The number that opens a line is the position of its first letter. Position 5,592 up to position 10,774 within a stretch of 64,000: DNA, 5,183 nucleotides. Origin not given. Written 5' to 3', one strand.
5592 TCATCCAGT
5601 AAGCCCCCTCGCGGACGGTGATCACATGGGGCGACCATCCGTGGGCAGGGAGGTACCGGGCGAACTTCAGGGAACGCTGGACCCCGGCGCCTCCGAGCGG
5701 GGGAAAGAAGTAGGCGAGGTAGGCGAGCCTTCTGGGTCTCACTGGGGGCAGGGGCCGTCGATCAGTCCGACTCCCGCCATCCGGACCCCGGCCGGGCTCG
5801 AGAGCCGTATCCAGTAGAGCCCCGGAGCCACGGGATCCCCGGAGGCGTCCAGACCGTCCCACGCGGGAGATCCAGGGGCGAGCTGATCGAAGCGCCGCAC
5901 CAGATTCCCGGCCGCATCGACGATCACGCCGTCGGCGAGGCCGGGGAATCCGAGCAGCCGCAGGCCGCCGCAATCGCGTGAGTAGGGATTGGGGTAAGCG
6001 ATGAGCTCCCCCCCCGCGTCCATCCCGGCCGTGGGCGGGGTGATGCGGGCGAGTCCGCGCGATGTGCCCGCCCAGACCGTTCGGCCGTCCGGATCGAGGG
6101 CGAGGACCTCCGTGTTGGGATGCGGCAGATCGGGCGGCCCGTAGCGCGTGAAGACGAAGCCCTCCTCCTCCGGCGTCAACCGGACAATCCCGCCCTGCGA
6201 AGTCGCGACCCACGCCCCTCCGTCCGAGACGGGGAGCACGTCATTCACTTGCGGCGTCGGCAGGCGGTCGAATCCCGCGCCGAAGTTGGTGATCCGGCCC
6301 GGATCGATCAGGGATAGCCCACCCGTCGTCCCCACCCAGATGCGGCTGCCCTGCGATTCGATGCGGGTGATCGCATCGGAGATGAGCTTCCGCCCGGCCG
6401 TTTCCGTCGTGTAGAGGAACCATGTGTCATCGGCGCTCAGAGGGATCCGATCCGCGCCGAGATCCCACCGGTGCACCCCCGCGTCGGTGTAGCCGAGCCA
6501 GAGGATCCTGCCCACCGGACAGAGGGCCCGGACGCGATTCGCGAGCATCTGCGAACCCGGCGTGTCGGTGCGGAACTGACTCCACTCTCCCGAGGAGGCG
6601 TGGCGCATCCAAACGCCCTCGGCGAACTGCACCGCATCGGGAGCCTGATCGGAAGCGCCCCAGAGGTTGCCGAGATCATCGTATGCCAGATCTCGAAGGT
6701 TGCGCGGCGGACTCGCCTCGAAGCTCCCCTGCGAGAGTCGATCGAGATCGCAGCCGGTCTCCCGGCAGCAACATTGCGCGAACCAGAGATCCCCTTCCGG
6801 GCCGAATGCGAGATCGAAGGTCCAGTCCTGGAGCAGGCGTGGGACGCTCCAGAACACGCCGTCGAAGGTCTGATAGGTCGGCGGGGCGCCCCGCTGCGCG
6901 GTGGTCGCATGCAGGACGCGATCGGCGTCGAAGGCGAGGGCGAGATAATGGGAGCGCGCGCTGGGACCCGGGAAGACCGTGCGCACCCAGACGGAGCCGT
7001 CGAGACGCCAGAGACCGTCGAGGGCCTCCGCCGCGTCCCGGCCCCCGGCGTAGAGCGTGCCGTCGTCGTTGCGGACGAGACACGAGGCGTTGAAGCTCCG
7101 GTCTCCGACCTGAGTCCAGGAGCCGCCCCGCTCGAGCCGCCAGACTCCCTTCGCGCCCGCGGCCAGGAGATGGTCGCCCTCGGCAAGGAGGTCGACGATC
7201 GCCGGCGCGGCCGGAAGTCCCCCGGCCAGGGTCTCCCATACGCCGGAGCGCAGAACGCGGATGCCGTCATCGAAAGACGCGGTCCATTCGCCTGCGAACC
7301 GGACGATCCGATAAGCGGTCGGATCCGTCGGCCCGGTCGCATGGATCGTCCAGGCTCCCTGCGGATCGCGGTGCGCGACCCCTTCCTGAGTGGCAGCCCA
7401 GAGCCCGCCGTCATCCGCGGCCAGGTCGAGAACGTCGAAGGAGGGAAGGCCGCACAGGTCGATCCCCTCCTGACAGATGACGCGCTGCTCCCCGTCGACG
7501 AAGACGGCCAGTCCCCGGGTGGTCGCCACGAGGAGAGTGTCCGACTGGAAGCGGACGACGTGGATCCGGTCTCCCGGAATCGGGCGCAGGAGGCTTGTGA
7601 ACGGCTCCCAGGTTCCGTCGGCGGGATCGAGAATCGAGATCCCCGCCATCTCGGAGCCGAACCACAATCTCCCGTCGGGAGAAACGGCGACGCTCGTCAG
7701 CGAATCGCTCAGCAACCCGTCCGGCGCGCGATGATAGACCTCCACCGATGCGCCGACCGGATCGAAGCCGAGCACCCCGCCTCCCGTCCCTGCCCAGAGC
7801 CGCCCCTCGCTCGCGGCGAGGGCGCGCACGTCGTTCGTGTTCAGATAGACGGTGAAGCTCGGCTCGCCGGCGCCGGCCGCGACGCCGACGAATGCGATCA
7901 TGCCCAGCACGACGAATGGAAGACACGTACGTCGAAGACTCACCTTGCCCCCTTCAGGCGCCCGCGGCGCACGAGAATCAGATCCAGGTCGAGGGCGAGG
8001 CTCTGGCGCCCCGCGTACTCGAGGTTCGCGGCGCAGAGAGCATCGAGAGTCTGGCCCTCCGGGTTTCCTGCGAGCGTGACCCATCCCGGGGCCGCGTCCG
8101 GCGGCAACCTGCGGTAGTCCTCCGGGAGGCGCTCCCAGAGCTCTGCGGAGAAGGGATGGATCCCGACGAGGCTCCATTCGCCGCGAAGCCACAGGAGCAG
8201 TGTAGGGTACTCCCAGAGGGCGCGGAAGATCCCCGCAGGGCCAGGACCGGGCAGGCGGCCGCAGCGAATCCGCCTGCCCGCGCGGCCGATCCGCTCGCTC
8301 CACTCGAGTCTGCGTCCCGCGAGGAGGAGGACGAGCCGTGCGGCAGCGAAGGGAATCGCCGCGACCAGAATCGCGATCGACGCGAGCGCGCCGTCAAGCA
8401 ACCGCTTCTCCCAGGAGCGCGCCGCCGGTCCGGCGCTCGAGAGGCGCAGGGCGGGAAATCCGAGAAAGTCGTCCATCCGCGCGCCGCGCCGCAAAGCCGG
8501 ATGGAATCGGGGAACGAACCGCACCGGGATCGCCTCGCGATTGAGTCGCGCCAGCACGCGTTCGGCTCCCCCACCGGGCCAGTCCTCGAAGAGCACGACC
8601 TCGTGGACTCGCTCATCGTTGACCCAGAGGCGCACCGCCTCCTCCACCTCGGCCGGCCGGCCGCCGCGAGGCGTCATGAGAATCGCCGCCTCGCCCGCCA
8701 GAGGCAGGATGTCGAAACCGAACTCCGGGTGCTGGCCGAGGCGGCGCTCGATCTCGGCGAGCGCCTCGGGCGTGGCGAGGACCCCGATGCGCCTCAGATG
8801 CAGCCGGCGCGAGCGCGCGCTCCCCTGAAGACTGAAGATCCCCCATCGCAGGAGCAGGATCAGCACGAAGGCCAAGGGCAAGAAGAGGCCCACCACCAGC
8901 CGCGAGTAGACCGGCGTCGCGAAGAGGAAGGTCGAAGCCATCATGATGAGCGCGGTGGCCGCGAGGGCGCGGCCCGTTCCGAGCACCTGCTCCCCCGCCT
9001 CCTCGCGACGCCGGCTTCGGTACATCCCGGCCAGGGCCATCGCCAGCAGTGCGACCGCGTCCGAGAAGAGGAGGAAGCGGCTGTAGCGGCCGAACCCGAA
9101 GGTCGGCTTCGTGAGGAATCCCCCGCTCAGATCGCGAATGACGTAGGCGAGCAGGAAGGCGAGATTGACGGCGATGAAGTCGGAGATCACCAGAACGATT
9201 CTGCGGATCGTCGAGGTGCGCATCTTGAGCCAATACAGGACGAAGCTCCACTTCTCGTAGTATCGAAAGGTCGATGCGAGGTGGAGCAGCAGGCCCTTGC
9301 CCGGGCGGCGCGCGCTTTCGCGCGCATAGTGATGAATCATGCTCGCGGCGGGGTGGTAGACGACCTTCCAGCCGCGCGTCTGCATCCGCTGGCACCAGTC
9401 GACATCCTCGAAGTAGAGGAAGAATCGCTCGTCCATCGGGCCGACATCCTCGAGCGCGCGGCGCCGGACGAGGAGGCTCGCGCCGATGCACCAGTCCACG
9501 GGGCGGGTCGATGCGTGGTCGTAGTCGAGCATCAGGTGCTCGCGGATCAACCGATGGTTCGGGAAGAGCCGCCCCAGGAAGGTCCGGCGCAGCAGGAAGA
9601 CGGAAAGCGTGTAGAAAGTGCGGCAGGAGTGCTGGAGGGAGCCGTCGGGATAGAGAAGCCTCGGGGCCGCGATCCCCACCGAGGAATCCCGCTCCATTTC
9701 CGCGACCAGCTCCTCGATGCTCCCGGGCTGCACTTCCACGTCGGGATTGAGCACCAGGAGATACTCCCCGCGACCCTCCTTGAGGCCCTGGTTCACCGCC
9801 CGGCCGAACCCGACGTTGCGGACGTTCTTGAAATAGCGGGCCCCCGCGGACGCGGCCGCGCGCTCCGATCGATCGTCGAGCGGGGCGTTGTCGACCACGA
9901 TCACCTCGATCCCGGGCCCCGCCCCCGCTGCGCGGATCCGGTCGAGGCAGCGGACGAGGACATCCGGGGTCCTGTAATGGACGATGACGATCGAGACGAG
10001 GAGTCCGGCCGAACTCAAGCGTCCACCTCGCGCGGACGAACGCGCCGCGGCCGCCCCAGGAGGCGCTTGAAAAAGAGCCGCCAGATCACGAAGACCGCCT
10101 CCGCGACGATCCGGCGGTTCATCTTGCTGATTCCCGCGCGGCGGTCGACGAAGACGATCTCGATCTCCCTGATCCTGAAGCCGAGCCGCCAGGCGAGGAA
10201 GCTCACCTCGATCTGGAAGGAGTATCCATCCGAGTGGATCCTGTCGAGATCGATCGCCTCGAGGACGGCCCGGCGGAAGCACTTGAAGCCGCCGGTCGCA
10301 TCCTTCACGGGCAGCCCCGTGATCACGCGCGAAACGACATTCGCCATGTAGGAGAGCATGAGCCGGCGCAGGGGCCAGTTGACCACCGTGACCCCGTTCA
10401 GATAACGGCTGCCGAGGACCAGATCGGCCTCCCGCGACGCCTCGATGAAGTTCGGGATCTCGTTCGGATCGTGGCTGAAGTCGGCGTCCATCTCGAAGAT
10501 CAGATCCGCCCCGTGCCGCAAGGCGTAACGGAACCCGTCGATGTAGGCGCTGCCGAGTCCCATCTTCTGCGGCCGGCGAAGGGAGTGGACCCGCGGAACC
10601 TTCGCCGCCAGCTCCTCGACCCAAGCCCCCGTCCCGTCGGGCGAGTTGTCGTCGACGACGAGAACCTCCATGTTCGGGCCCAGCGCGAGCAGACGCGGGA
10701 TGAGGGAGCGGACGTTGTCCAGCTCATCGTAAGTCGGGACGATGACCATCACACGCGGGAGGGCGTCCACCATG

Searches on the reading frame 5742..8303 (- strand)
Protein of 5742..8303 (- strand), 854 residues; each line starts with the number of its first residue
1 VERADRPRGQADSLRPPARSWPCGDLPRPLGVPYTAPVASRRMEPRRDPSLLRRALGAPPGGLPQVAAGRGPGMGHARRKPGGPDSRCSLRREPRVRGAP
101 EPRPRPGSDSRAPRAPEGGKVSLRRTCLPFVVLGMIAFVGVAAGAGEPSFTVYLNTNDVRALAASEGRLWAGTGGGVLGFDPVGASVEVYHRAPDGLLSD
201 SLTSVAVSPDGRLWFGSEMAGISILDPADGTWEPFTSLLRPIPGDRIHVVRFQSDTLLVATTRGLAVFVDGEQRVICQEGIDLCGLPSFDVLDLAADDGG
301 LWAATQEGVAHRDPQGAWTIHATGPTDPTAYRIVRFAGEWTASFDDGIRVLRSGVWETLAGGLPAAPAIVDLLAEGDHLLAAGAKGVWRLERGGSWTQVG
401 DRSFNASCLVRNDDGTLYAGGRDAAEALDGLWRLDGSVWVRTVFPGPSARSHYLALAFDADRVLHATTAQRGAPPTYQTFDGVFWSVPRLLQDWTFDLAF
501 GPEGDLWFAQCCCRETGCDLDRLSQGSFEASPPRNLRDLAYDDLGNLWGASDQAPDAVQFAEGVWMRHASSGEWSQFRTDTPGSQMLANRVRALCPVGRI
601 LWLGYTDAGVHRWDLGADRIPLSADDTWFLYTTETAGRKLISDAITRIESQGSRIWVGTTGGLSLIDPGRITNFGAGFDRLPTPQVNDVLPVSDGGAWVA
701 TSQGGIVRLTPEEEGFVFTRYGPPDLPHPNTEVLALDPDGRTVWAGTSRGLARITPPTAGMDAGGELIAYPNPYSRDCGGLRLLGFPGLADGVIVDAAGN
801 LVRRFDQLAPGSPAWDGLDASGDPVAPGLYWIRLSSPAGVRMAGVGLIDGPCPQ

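Call 77: search_protein_families(library=pfam, proteins=[window:5742-8303:-], max_evalue=0.00001)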
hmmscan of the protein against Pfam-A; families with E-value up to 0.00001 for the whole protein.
window:5742-8303:- (854 aa): 1 family
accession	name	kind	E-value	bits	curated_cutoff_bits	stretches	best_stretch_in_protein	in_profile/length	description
PF07494.17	Reg_prop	-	5.2e-16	57.1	20.4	0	196-218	1-23/24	Two component regulator propeller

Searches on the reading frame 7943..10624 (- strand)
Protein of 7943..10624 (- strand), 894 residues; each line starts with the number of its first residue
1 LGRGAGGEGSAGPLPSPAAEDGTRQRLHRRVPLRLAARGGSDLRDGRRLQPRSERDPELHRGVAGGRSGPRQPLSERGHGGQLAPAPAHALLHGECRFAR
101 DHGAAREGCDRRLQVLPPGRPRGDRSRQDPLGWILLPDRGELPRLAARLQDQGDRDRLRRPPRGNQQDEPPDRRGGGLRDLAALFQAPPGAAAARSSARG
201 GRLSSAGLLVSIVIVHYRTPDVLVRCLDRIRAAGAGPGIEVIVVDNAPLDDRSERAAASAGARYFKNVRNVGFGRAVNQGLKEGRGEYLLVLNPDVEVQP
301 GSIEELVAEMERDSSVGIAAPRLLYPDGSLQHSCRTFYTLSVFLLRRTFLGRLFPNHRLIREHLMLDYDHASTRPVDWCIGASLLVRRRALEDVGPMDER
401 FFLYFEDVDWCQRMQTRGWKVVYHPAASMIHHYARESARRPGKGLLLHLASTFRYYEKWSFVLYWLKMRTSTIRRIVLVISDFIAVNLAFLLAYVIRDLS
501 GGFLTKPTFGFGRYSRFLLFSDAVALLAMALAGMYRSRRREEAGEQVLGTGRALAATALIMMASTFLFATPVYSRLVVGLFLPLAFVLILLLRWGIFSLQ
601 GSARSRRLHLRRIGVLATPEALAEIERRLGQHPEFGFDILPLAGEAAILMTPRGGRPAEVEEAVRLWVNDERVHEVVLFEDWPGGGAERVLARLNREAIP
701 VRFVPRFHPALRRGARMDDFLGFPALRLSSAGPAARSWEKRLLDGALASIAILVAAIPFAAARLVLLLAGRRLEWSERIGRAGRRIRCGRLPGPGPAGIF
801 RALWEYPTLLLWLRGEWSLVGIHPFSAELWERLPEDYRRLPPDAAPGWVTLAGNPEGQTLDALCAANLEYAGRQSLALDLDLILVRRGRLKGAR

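Call 77: search_protein_families(library=pfam, proteins=[window:7943-10624:-], max_evalue=0.00001)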
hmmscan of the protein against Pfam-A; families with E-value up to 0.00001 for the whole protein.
window:7943-10624:- (894 aa): 3 families
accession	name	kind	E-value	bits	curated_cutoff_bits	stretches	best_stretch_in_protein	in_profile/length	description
PF00535.33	Glycos_transf_2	-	2.2e-22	80.2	23.3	1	211-332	1-125/168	Glycosyl transferase family 2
PF13641.12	Glyco_tranf_2_3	-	3e-12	47.5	27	1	210-434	3-214/230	Glycosyltransferase like family 2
PF13727.12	CoA_binding_3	-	2.3e-07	31.4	25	1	531-637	2-104/175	CoA-binding domain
